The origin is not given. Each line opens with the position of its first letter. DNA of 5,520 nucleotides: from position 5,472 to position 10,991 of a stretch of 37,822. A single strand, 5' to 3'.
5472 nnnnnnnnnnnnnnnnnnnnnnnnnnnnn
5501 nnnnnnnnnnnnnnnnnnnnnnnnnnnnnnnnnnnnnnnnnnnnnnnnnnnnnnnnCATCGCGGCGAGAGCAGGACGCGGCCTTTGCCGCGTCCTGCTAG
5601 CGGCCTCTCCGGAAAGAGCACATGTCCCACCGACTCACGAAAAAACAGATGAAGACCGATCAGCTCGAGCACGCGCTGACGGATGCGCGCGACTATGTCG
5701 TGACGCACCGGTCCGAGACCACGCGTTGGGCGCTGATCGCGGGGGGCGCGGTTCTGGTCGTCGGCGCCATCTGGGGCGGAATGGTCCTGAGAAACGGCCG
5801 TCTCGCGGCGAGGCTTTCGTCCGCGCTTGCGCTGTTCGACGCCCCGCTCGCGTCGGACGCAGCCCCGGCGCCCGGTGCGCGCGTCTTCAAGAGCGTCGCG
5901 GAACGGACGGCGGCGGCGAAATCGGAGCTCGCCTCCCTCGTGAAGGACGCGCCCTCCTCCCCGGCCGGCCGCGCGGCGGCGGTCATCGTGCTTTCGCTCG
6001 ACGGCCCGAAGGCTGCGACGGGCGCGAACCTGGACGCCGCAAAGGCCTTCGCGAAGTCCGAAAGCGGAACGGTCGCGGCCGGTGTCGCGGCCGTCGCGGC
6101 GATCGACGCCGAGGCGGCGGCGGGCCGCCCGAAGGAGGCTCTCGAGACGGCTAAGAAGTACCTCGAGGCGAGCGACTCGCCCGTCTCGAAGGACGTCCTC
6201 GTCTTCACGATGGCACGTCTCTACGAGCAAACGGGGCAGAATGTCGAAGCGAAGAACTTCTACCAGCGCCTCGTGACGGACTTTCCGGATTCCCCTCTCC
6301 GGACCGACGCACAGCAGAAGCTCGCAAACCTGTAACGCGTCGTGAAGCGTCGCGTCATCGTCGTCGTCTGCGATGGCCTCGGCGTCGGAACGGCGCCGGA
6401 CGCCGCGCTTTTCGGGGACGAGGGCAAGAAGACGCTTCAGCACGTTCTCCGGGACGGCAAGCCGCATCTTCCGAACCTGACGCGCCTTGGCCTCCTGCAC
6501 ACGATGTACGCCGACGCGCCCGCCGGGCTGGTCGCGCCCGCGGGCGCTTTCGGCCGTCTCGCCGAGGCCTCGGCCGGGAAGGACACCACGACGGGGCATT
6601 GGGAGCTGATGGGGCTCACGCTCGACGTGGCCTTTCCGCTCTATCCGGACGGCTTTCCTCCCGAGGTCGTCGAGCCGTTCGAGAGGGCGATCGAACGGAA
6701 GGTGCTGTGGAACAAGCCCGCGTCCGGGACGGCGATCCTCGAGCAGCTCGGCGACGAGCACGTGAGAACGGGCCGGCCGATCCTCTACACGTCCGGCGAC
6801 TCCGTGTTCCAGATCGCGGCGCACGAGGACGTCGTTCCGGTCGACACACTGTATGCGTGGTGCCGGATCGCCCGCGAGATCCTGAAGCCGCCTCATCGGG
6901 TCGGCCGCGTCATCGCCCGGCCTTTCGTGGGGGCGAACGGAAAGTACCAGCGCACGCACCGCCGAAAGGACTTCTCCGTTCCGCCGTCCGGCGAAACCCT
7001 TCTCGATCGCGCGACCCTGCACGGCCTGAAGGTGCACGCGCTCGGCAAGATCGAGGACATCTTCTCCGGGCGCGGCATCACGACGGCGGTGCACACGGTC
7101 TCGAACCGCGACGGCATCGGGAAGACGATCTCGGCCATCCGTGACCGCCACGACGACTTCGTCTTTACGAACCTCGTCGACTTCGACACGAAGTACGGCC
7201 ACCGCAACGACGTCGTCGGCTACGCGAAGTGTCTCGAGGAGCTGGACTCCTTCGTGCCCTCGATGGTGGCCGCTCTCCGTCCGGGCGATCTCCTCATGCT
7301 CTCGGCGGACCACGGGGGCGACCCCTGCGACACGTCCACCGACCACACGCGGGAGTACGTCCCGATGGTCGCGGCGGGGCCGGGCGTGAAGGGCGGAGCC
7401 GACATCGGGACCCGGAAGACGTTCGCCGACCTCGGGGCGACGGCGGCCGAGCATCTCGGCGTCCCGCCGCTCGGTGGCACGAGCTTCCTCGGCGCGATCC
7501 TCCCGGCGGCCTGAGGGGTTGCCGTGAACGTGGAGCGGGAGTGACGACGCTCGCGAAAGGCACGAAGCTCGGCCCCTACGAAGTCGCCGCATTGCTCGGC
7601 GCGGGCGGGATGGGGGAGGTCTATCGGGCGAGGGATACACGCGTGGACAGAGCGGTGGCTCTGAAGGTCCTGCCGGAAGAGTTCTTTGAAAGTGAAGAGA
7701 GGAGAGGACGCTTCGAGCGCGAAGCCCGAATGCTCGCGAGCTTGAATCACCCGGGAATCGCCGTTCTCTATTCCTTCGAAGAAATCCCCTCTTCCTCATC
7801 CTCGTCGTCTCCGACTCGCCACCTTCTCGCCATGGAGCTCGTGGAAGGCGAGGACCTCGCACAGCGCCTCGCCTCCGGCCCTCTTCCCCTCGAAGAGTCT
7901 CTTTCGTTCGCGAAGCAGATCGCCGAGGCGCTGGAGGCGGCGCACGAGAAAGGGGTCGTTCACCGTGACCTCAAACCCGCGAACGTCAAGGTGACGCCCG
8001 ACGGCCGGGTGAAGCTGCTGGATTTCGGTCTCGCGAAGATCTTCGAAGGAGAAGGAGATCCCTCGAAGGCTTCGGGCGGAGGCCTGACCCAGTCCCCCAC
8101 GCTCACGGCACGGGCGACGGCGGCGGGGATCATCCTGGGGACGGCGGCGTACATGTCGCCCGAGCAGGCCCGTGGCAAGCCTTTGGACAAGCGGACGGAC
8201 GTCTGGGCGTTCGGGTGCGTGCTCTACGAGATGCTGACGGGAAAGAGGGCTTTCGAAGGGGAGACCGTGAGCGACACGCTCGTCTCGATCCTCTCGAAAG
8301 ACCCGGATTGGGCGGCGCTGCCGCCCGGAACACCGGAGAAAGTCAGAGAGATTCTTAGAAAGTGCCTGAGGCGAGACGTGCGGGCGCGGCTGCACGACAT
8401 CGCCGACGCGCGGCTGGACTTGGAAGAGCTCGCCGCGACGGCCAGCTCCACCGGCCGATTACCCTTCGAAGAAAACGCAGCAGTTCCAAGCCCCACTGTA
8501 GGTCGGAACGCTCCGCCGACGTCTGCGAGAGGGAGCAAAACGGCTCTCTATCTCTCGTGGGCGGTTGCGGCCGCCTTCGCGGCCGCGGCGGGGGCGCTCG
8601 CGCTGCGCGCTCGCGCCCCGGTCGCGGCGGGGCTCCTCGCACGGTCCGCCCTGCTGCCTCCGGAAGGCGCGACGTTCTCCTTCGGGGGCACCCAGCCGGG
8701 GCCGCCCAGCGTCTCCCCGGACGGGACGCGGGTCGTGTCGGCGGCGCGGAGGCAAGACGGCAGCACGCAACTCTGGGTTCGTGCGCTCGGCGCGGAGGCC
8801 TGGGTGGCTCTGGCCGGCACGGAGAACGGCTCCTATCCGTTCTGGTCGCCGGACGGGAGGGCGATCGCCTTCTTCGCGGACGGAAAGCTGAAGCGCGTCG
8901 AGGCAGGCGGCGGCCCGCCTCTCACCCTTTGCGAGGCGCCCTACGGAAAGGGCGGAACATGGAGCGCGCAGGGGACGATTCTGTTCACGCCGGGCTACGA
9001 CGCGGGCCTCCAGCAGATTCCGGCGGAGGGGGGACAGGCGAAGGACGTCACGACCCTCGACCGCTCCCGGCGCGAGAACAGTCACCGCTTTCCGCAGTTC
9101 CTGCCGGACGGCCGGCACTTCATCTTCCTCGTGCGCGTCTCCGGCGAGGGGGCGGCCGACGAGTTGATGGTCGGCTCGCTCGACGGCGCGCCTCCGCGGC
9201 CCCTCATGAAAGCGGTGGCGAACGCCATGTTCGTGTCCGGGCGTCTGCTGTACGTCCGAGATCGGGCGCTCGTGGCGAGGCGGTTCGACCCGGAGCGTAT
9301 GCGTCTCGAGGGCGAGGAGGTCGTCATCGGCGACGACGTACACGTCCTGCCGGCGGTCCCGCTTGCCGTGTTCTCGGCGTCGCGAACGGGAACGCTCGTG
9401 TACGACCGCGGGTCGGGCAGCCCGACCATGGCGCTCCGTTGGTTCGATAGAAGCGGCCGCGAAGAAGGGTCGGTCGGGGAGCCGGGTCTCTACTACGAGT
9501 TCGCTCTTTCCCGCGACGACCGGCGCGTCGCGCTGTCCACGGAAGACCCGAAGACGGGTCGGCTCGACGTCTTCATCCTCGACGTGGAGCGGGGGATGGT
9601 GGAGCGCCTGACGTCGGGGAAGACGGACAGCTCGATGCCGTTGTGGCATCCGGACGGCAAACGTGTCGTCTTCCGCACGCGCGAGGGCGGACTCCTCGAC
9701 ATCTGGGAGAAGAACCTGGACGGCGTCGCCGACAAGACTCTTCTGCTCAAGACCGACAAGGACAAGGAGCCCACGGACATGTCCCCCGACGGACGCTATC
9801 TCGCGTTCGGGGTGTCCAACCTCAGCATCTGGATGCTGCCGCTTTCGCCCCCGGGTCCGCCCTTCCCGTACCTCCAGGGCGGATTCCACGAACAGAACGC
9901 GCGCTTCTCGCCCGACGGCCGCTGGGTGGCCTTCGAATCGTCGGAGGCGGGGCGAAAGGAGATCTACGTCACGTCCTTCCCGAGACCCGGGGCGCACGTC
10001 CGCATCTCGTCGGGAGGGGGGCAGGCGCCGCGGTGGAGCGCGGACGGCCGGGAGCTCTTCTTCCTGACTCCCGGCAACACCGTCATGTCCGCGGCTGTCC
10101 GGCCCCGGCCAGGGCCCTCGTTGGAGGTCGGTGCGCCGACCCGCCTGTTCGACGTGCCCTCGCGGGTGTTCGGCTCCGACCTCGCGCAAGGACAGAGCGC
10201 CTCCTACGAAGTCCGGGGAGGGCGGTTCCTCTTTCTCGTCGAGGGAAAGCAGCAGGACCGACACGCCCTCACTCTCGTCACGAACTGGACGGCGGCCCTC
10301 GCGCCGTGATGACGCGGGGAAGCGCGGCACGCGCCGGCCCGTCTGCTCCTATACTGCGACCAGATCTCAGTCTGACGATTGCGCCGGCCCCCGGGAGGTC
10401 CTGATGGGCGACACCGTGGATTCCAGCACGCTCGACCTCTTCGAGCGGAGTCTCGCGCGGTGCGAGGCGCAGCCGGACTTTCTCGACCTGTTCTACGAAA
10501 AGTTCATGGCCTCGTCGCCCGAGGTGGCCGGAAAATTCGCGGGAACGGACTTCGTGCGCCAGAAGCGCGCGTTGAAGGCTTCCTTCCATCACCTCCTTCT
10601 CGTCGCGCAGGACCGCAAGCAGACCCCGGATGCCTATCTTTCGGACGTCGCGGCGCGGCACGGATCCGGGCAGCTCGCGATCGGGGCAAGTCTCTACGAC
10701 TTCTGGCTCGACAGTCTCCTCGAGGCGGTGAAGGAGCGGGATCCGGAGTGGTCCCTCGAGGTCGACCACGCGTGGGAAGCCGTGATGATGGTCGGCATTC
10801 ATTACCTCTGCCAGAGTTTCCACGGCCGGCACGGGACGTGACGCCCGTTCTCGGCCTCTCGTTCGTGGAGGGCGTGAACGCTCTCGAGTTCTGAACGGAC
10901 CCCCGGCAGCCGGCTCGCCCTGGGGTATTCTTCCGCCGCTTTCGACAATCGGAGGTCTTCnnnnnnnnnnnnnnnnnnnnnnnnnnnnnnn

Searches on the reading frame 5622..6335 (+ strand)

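Call 14: search_protein_families(library=pfam, proteins=[window:5622-6335:+], max_evalue=0.001)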
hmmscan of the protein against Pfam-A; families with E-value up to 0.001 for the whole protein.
window:5622-6335:+ (237 aa): 3 families
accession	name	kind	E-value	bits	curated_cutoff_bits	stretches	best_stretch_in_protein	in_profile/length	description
PF13428.12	TPR_14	-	1.7e-08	34.8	23.5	0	194-226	4-36/44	Tetratricopeptide repeat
PF13174.12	TPR_6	-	1.6e-07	32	26.3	1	195-224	4-33/33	Tetratricopeptide repeat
PF14559.12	TPR_19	-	7.1e-05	23.5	25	1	166-233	3-67/68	Tetratricopeptide repeat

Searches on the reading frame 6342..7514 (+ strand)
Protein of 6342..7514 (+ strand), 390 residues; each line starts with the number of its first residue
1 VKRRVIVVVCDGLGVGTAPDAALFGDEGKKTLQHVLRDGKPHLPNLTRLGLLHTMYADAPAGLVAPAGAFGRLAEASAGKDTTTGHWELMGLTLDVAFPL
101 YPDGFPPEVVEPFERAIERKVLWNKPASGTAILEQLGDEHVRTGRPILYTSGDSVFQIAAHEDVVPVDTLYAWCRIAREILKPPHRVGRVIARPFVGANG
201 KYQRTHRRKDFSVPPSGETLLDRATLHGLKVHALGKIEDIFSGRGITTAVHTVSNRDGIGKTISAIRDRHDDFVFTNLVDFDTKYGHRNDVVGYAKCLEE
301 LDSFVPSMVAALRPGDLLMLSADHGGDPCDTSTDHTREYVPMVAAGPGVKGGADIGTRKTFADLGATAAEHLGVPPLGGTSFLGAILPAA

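Call 14: search_protein_families(library=pfam, proteins=[window:6342-7514:+], max_evalue=0.001)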
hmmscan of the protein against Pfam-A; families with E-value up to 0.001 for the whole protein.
window:6342-7514:+ (390 aa): 1 family
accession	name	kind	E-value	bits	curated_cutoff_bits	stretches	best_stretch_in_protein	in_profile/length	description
PF01676.23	Metalloenzyme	-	2e-34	119.7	24.3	1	239-375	114-251/252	Metalloenzyme superfamily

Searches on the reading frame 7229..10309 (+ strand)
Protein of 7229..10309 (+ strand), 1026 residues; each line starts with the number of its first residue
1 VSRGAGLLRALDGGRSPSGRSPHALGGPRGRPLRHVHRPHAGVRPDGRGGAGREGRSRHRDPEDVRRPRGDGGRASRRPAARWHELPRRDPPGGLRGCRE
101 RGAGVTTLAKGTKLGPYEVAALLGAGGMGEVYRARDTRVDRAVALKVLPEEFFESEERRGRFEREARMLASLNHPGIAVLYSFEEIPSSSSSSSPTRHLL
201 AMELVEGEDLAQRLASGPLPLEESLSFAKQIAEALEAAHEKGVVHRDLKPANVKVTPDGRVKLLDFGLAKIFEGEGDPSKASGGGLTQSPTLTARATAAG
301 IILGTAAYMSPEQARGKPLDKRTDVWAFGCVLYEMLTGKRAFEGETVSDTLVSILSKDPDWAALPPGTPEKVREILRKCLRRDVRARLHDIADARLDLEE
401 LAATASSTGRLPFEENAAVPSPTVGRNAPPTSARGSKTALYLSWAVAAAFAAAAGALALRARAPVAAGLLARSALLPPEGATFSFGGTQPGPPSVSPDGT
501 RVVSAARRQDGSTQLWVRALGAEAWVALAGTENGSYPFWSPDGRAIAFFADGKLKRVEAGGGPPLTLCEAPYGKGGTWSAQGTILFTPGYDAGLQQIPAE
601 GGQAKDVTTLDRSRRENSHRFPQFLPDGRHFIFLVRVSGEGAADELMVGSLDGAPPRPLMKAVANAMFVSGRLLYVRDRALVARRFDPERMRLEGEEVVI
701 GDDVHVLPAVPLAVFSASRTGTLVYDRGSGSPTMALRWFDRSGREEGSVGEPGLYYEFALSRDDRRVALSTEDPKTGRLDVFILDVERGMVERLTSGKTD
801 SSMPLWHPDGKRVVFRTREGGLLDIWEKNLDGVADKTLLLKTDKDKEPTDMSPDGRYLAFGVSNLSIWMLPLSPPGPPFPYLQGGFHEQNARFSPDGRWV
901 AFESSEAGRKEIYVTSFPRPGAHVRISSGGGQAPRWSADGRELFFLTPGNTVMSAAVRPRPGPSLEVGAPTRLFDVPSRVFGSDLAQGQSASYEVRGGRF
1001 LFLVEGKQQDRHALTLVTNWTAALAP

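Call 14: search_protein_families(library=pfam, proteins=[window:7229-10309:+], max_evalue=0.001)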
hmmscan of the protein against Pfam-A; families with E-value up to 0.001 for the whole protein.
window:7229-10309:+ (1026 aa): 6 families
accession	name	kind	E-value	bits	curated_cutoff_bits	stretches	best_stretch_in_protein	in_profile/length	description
PF00069.31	Pkinase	-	6.6e-47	160.5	31.7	1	117-388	1-252/263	Protein kinase domain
PF07714.23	PK_Tyr_Ser-Thr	-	2.1e-31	109.6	23.1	1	121-388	5-249/258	Protein tyrosine and serine/threonine kinase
PF07676.18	PD40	-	1.4e-27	95.5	20.9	2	885-914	8-38/38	WD40-like Beta Propeller Repeat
PF03109.22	ABC1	-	5.4e-06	26.2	22.9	1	196-270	141-215/244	ABC1 atypical kinase-like domain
PF01636.29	APH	-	6.4e-05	23.3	23.2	0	221-270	147-198/239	Phosphotransferase enzyme family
PF00930.27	DPPIV_N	-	0.00016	21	22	0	506-551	16-62/354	Dipeptidyl peptidase IV (DPP IV) N-terminal region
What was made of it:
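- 7541..10309 (+): K1: receptor Ser/Thr kinase. Cytoplasmic Pkinase domain, one transmembrane segment, periplasmic PD40/TolB-like beta-propeller. Candidate cognate kinase of R1. The start codon is approximate. Pfam Pkinase E 7e-47 and PD40 E 1e-27 (call 14).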

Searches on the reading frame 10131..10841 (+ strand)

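Call 14: search_protein_families(library=pfam, proteins=[window:10131-10841:+], max_evalue=0.001)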
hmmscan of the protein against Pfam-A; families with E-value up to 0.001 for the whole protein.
window:10131-10841:+ (236 aa): 1 family
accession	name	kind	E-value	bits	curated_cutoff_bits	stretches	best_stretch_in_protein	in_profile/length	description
PF00042.28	Globin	-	0.00095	20.1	22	0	121-221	3-112/117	Globin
